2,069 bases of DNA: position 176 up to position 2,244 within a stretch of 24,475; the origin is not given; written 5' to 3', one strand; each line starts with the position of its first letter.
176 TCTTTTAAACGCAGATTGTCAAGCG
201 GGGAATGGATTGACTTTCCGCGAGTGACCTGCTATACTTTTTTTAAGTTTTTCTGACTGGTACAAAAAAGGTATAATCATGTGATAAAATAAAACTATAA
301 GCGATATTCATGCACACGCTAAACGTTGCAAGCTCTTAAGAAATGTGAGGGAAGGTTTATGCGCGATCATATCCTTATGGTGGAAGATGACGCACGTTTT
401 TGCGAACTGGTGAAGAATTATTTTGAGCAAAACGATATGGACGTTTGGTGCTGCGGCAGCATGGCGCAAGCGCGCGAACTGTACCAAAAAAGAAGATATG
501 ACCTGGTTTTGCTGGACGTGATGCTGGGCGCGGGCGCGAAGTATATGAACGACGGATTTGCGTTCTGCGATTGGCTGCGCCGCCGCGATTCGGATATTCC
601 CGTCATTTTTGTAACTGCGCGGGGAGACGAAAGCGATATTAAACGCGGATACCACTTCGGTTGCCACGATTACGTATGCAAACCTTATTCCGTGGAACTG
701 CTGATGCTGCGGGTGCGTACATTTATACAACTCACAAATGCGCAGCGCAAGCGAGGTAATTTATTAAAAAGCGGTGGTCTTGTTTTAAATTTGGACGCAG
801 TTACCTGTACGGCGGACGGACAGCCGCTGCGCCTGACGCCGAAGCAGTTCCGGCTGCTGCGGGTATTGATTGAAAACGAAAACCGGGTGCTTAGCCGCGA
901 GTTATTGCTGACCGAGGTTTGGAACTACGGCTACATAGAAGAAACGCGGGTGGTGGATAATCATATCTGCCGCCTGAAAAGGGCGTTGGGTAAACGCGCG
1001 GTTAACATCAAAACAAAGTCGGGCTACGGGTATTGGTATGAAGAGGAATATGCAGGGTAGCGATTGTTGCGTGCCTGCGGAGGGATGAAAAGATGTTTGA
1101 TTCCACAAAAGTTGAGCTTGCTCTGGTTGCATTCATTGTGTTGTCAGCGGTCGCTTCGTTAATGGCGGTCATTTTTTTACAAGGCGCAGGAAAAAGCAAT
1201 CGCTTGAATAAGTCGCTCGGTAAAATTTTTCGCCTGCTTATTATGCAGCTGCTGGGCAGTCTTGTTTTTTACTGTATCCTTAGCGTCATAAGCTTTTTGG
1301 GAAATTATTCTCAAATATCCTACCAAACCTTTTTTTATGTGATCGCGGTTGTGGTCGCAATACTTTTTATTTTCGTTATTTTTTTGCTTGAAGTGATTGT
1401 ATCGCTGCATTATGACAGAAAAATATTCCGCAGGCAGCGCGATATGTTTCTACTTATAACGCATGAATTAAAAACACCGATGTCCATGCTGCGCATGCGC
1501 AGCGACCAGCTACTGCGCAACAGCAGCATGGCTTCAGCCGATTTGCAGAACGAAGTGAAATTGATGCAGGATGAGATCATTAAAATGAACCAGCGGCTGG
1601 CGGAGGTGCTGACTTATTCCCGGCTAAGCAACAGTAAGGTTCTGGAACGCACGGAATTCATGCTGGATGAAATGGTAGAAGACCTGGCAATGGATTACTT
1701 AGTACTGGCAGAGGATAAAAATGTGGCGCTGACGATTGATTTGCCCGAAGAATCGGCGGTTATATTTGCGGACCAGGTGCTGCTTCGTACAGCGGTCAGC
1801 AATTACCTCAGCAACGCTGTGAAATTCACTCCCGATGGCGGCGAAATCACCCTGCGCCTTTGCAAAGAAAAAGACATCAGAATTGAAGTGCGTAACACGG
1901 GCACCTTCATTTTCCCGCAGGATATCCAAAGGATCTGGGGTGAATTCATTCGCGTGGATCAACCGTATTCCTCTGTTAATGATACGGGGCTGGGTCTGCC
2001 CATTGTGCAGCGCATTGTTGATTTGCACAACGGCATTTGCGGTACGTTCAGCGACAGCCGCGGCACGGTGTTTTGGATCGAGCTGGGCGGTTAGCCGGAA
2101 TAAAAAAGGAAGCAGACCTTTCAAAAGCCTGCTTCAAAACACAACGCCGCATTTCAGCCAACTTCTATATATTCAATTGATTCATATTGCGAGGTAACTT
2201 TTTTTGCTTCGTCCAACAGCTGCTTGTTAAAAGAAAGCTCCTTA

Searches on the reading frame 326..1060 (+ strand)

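Call 7: search_protein_families(library=pfam, proteins=[window:326-1060:+], max_evalue=0.001)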
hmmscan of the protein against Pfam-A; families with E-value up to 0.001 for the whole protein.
window:326-1060:+ (244 aa): 2 families
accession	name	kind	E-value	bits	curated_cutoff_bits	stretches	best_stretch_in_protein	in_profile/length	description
PF00072.30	Response_reg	-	5e-23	81.8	30.2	1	16-130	1-110/111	Response regulator receiver domain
PF00486.34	Trans_reg_C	-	1.6e-21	76.6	26.2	1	165-236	1-75/77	Transcriptional regulatory protein, C terminal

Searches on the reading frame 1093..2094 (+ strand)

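Call 7: search_protein_families(library=pfam, proteins=[window:1093-2094:+], max_evalue=0.001)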
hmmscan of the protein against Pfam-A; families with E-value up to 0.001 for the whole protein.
window:1093-2094:+ (333 aa): 2 families
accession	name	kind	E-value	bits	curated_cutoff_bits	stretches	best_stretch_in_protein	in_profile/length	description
PF02518.31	HATPase_c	-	7.3e-18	65.5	26.4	1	227-331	2-107/111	Histidine kinase-, DNA gyrase B-, and HSP90-like ATPase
PF00512.31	HisKA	-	1.7e-05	25.2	26.9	1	115-179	2-64/66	His Kinase A (phospho-acceptor) domain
